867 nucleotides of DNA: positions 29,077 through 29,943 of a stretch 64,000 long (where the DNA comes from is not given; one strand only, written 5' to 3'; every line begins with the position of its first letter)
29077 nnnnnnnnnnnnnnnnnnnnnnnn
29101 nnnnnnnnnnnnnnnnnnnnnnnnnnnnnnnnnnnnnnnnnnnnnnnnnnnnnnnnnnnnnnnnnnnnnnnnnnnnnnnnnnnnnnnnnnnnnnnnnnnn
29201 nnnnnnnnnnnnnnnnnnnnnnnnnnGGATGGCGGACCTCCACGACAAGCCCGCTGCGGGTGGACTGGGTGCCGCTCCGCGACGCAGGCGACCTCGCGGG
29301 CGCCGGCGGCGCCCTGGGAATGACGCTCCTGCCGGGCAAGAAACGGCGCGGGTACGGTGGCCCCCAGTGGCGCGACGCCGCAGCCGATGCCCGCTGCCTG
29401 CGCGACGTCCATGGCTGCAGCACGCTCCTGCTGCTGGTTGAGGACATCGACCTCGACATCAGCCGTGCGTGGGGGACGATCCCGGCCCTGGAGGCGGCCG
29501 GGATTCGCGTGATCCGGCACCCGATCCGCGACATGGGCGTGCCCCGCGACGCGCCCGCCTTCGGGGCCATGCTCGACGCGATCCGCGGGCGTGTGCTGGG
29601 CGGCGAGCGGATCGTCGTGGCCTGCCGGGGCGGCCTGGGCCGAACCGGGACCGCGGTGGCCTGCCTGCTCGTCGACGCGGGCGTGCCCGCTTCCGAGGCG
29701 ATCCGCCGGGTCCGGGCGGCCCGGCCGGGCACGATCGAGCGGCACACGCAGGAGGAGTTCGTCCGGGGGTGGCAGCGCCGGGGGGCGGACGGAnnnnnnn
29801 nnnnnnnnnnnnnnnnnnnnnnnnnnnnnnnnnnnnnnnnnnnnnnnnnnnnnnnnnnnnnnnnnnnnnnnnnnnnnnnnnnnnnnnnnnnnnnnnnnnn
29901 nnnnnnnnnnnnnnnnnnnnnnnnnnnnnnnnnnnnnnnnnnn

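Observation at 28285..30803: ADP-ribosylglycohydrolase fused to a CX5R dual-specificity phosphatase domain, translationally coupled to a ribokinase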

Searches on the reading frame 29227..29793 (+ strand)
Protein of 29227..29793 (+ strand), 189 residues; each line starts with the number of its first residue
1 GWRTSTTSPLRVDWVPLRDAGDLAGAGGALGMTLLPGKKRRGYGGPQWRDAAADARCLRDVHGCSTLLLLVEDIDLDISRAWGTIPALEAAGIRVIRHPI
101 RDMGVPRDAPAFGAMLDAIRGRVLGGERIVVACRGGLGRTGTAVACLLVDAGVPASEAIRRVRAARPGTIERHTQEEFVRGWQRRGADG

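Call 38: search_protein_representatives(protein=window:29227-29793:+)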
Query: 189 residues. Proteins with E-value up to 0.001 (for the whole library): 6507; up to 1e-10: 1337; up to 1e-30: 31. The best 150 are listed.
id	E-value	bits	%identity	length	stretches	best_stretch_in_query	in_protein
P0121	1.3e-81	289.2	73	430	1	1-187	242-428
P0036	7.7e-53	195.3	94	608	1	1-99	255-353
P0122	2.2e-49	184.0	54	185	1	1-183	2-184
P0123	5.7e-47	176.1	55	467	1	1-183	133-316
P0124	5.9e-45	169.5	52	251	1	1-180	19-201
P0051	1.7e-44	168.1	53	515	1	1-183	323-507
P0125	2.0e-43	164.5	53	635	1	1-183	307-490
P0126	1.4e-42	161.8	53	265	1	1-183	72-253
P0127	7.3e-42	159.4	49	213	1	4-184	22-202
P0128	3.6e-41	157.2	52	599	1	1-183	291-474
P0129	1.2e-40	155.4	48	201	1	2-183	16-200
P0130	8.5e-40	152.7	51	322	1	1-182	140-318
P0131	6.7e-39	149.8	67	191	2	23-121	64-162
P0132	3.0e-38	147.6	48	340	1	7-172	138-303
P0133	4.0e-37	144.0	50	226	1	2-183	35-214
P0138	2.5e-34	134.9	46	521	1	7-185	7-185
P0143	1.2e-31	126.1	32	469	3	49-187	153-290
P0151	2.0e-30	122.1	48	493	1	2-185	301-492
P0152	3.4e-30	121.4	42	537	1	3-181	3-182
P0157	1.6e-29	119.1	45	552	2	3-186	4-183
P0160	3.4e-29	118.1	45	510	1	1-183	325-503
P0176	7.7e-28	113.7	43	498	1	1-184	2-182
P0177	9.2e-28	113.4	41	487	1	3-183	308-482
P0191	7.4e-27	110.5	44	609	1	3-187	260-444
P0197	2.9e-26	108.5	37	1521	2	3-185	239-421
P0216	2.4e-25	105.6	41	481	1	3-182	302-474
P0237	1.6e-24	102.8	38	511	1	3-182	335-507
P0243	2.6e-24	102.2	38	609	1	3-181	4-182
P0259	1.4e-23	99.7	42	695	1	3-180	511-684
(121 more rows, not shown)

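Call 39: search_protein_families(library=pfam, proteins=[P0138, P0152, P0157, P0176, P0243, P0197, P0143, P0259, P0191, P0122], max_evalue=0.001)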
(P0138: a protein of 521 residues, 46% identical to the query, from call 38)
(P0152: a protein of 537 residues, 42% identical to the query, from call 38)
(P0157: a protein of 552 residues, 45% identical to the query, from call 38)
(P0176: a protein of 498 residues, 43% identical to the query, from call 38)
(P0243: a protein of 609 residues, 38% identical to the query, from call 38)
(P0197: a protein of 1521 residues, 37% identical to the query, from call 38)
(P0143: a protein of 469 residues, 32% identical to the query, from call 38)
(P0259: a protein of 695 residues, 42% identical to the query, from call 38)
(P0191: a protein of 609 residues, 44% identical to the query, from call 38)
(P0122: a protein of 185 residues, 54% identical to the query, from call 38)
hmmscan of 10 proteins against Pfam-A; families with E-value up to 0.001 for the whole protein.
P0138 (521 aa): 6 families
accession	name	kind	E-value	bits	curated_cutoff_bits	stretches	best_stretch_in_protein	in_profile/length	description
PF22784.1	PTP-SAK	-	7.2e-14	52.5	27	1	41-179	12-153/153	Swiss Army Knife protein, DSP-PTPase phosphatase domain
PF22785.1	Tc-R-P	-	3.3e-11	44.1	27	1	43-151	2-104/106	Polymorphic toxin system, DSP-PTPase phosphatase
PF05028.20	PARG_cat_C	-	3.5e-11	43.5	26.3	1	390-476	115-199/207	Poly (ADP-ribose) glycohydrolase (PARG), Macro domain fold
PF05706.17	CDKN3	-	1.2e-09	38.5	20.7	1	9-149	26-156/168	Cyclin-dependent kinase inhibitor 3 (CDKN3)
PF22741.1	PTP-NADK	-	7.9e-05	22.5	27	1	59-179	44-161/163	DSP-PTPase phosphatase fused to NAD+ Kinase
PF00782.25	DSPc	-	0.00012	22.3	33.5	1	89-174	36-122/133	Dual specificity phosphatase, catalytic domain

P0152 (537 aa): 6 families
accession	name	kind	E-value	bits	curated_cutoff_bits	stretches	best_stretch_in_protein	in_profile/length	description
PF03747.19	ADP_ribosyl_GH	-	6.1e-61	207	26.2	1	197-501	1-286/287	ADP-ribosylglycohydrolase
PF22785.1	Tc-R-P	-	3.1e-09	37.8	27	1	56-154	16-106/106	Polymorphic toxin system, DSP-PTPase phosphatase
PF22784.1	PTP-SAK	-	1.2e-07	32.3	27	1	55-180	23-153/153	Swiss Army Knife protein, DSP-PTPase phosphatase domain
PF00102.32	Y_phosphatase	-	9.2e-06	25.9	20.9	1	102-176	143-224/234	Protein-tyrosine phosphatase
PF00782.25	DSPc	-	9.6e-06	25.9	33.5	1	113-176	59-123/133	Dual specificity phosphatase, catalytic domain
PF05706.17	CDKN3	-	1.3e-05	25.4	20.7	1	49-150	57-156/168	Cyclin-dependent kinase inhibitor 3 (CDKN3)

P0157 (552 aa): 8 families
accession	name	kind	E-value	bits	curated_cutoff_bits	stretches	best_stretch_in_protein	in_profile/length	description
PF03747.19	ADP_ribosyl_GH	-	1.9e-76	257.9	26.2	1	198-514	1-287/287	ADP-ribosylglycohydrolase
PF22785.1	Tc-R-P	-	7.4e-10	39.7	27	1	60-145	23-101/106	Polymorphic toxin system, DSP-PTPase phosphatase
PF05706.17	CDKN3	-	6.6e-09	36.1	20.7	1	10-145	26-154/168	Cyclin-dependent kinase inhibitor 3 (CDKN3)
PF22784.1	PTP-SAK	-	4.6e-08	33.7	27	1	108-176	72-153/153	Swiss Army Knife protein, DSP-PTPase phosphatase domain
PF00102.32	Y_phosphatase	-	7.7e-07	29.4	20.9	1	99-179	144-231/234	Protein-tyrosine phosphatase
PF13350.11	Y_phosphatase3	-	2.5e-06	28.1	22.2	1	110-156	115-161/240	Tyrosine phosphatase family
PF00782.25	DSPc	-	4.8e-06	26.9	33.5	1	120-171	70-122/133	Dual specificity phosphatase, catalytic domain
PF22741.1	PTP-NADK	-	0.00087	19.2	27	0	83-161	70-147/163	DSP-PTPase phosphatase fused to NAD+ Kinase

P0176 (498 aa): 5 families
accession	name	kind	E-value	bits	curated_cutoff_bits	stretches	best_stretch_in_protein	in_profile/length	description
PF22784.1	PTP-SAK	-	2.5e-12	47.5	27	1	50-177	21-153/153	Swiss Army Knife protein, DSP-PTPase phosphatase domain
PF22785.1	Tc-R-P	-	6.3e-08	33.5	27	1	53-146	16-101/106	Polymorphic toxin system, DSP-PTPase phosphatase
PF00782.25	DSPc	-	3.8e-07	30.4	33.5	1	85-175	34-126/133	Dual specificity phosphatase, catalytic domain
PF05706.17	CDKN3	-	2.1e-06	27.9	20.7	1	7-149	23-158/168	Cyclin-dependent kinase inhibitor 3 (CDKN3)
PF00102.32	Y_phosphatase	-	4.2e-06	27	20.9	1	71-177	114-228/234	Protein-tyrosine phosphatase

P0243 (609 aa): 22 families
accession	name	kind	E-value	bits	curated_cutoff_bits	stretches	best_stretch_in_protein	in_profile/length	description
PF07719.23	TPR_2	-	5.1e-21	73.4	27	2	468-490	3-25/34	Tetratricopeptide repeat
PF13181.12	TPR_8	-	6.8e-21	73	25.7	1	468-490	3-25/34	Tetratricopeptide repeat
PF00515.34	TPR_1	-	7.2e-21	73.5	27.8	1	366-396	3-33/34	Tetratricopeptide repeat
PF13432.12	TPR_16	-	7.8e-21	74.6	32.7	2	368-422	1-55/65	Tetratricopeptide repeat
PF13431.12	TPR_17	-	4.4e-19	67.5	24.4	0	459-487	6-34/34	Tetratricopeptide repeat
PF13414.12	TPR_11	-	1.5e-18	66.6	26.8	1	441-480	3-42/42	TPR repeat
PF14559.12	TPR_19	-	4.6e-15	56.1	25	2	376-423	3-50/68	Tetratricopeptide repeat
PF05706.17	CDKN3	-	1e-12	48.5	20.7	1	7-160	23-168/168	Cyclin-dependent kinase inhibitor 3 (CDKN3)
PF13174.12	TPR_6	-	1.4e-12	47.8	26.3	0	399-425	1-27/33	Tetratricopeptide repeat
PF13428.12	TPR_14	-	7e-12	45.2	23.5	0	366-407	3-44/44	Tetratricopeptide repeat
PF12895.13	ANAPC3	-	1.5e-11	44.9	27.2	1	367-424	26-82/82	Anaphase-promoting complex, cyclosome, subunit 3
PF13176.12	TPR_7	-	3.5e-11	42.7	27.9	0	434-466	1-35/36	Tetratricopeptide repeat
PF22785.1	Tc-R-P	-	2.7e-10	41.2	27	1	51-146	14-101/106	Polymorphic toxin system, DSP-PTPase phosphatase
PF13424.12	TPR_12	-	4.7e-10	39.9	30.1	1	366-424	5-71/77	Tetratricopeptide repeat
PF14561.12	TPR_20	-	1.2e-09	38.8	25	0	382-430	6-54/90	Tetratricopeptide repeat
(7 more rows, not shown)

P0197 (1521 aa): 21 families
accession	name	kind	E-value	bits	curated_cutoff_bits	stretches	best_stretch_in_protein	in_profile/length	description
PF03747.19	ADP_ribosyl_GH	-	5.3e-69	233.5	26.2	1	1215-1495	1-287/287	ADP-ribosylglycohydrolase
PF13414.12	TPR_11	-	4.2e-23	81.2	26.8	2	822-863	1-42/42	TPR repeat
PF07719.23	TPR_2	-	2.7e-22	77.4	27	2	849-882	1-34/34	Tetratricopeptide repeat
PF13432.12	TPR_16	-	8.5e-21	74.5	32.7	1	820-882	2-64/65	Tetratricopeptide repeat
PF13181.12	TPR_8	-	4.3e-20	70.5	25.7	1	817-846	3-32/34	Tetratricopeptide repeat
PF00515.34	TPR_1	-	2.2e-19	68.8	27.8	2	849-882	1-34/34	Tetratricopeptide repeat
PF13431.12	TPR_17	-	3.1e-18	64.9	24.4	1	770-800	2-32/34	Tetratricopeptide repeat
PF22784.1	PTP-SAK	-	2.2e-17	63.9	27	1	285-415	21-153/153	Swiss Army Knife protein, DSP-PTPase phosphatase domain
PF14559.12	TPR_19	-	4e-17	62.7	25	1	825-883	1-59/68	Tetratricopeptide repeat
PF13428.12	TPR_14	-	1.3e-12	47.5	23.5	0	851-890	3-42/44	Tetratricopeptide repeat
PF13174.12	TPR_6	-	2.2e-11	44.1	26.3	0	782-813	1-32/33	Tetratricopeptide repeat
PF22785.1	Tc-R-P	-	1.1e-09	39.2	27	1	288-382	16-102/106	Polymorphic toxin system, DSP-PTPase phosphatase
PF13472.12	Lipase_GDSL_2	-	4.6e-08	34.2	32.9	1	7-173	2-158/178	GDSL-like Lipase/Acylhydrolase family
PF05706.17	CDKN3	-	6.1e-08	33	20.7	1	234-394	15-167/168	Cyclin-dependent kinase inhibitor 3 (CDKN3)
PF13424.12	TPR_12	-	9.3e-08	32.6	30.1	1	818-880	6-76/77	Tetratricopeptide repeat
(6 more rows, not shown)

P0143 (469 aa): 9 families
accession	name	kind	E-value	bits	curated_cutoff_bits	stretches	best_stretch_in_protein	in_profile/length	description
PF22785.1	Tc-R-P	-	4.8e-30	104.7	27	3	152-249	9-100/106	Polymorphic toxin system, DSP-PTPase phosphatase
PF22784.1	PTP-SAK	-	6.5e-28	98.1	27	3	151-282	16-153/153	Swiss Army Knife protein, DSP-PTPase phosphatase domain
PF05706.17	CDKN3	-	4.2e-24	85.6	20.7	2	150-250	55-155/168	Cyclin-dependent kinase inhibitor 3 (CDKN3)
PF00782.25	DSPc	-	5.1e-20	72.1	33.5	2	165-282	17-127/133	Dual specificity phosphatase, catalytic domain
PF14566.11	PTPlike_phytase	-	4.7e-15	56.5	27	1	186-248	90-153/158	Inositol hexakisphosphate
PF13350.11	Y_phosphatase3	-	1.7e-14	54.9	22.2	1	221-259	121-158/240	Tyrosine phosphatase family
PF22741.1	PTP-NADK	-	3.2e-12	46.6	27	1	165-253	47-132/163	DSP-PTPase phosphatase fused to NAD+ Kinase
PF00102.32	Y_phosphatase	-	3.4e-12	47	20.9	0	195-249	131-190/234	Protein-tyrosine phosphatase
PF03162.18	Y_phosphatase2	-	2.2e-07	31.1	27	0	192-285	53-146/165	Tyrosine phosphatase family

P0259 (695 aa): 6 families
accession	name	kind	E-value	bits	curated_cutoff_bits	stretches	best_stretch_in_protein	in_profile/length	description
PF16062.10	MavL-like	-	6.2e-112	375.2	27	1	8-441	3-433/448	ADP-ribosylhydrolase MavL-like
PF22785.1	Tc-R-P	-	9.2e-13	49.1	27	1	568-656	23-105/106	Polymorphic toxin system, DSP-PTPase phosphatase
PF22784.1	PTP-SAK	-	7.2e-11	42.8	27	1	559-683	23-153/153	Swiss Army Knife protein, DSP-PTPase phosphatase domain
PF24754.1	MavL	-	2.2e-08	33.8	27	1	260-428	139-309/325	Macrodomain effector MavL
PF05706.17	CDKN3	-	9.6e-07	29.1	20.7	1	509-652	18-155/168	Cyclin-dependent kinase inhibitor 3 (CDKN3)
PF22741.1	PTP-NADK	-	0.00016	21.6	27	1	590-667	68-146/163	DSP-PTPase phosphatase fused to NAD+ Kinase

P0191 (609 aa): 8 families
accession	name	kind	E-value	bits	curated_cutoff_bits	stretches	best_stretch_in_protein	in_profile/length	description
PF22784.1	PTP-SAK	-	2.2e-14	54.2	27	1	306-436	21-153/153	Swiss Army Knife protein, DSP-PTPase phosphatase domain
PF22785.1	Tc-R-P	-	1.9e-11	44.9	27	1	309-403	16-102/106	Polymorphic toxin system, DSP-PTPase phosphatase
PF13472.12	Lipase_GDSL_2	-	2.2e-10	41.7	32.9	1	7-173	2-158/178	GDSL-like Lipase/Acylhydrolase family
PF00102.32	Y_phosphatase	-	1.1e-06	28.9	20.9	1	356-438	144-230/234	Protein-tyrosine phosphatase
PF00657.28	Lipase_GDSL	-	2.3e-05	25.1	23.6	1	4-175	1-183/208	GDSL-like Lipase/Acylhydrolase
PF05706.17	CDKN3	-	2.5e-05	24.5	20.7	1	261-408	21-161/168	Cyclin-dependent kinase inhibitor 3 (CDKN3)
PF22741.1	PTP-NADK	-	2.6e-05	24.1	27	1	318-402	49-129/163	DSP-PTPase phosphatase fused to NAD+ Kinase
PF00782.25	DSPc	-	0.00012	22.3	33.5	1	346-432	39-123/133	Dual specificity phosphatase, catalytic domain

P0122 (185 aa): 3 families
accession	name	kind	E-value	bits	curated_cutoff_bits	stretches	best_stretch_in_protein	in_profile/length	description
PF05706.17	CDKN3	-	3e-08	34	20.7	1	29-149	41-155/168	Cyclin-dependent kinase inhibitor 3 (CDKN3)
PF22784.1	PTP-SAK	-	2.3e-07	31.4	27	1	63-177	30-150/153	Swiss Army Knife protein, DSP-PTPase phosphatase domain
PF22785.1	Tc-R-P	-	1.1e-06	29.6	27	1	63-149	22-101/106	Polymorphic toxin system, DSP-PTPase phosphatase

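Call 50: list_cluster_members(proteins=[P0151, P0160, P0177, P0216, P0237, P0152, P0157, P0138, P0259, P0197])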
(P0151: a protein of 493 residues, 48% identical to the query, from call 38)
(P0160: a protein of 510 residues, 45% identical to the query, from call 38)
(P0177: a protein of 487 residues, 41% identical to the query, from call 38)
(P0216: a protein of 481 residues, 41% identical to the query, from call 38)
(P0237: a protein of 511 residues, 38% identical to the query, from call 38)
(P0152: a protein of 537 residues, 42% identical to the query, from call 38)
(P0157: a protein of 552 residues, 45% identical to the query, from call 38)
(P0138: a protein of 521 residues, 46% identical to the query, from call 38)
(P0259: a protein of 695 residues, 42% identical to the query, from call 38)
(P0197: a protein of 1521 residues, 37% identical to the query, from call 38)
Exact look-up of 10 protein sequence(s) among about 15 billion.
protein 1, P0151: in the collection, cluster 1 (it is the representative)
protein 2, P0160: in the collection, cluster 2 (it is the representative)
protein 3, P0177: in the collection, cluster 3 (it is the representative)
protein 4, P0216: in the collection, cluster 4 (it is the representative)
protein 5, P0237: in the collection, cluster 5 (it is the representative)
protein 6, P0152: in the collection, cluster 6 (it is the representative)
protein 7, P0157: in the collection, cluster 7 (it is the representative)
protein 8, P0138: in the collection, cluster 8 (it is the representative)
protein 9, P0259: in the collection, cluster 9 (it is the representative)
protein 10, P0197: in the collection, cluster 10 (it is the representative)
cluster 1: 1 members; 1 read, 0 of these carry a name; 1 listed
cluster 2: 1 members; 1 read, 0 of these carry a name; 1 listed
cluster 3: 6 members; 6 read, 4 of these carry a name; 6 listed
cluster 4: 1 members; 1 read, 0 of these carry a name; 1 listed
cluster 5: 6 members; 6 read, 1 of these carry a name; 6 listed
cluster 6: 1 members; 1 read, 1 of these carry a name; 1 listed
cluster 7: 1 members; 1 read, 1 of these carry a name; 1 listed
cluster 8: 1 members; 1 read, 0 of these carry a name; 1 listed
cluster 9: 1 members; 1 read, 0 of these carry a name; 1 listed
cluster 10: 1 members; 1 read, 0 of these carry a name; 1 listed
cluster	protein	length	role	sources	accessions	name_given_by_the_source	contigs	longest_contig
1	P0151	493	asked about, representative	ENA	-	-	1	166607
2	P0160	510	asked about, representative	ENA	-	-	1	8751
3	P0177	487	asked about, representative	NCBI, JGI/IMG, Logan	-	protein-tyrosine phosphatase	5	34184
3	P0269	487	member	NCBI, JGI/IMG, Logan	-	protein-tyrosine phosphatase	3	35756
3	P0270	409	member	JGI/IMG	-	protein-tyrosine phosphatase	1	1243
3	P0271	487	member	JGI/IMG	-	protein-tyrosine phosphatase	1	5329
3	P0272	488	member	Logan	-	-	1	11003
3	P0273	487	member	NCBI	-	-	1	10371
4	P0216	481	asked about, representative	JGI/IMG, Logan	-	-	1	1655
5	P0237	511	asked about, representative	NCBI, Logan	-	-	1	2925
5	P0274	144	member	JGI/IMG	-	protein-tyrosine phosphatase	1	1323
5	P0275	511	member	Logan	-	-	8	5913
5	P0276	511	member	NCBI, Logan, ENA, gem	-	-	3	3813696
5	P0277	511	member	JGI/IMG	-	-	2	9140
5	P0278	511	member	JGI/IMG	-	-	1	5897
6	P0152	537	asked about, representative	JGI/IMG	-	ADP-ribosylglycohydrolase/protein-tyrosine phosphatase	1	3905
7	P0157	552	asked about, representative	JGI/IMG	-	ADP-ribosylglycohydrolase/protein-tyrosine phosphatase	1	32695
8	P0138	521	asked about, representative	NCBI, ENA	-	-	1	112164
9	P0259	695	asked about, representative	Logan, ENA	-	-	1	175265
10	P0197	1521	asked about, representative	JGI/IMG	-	-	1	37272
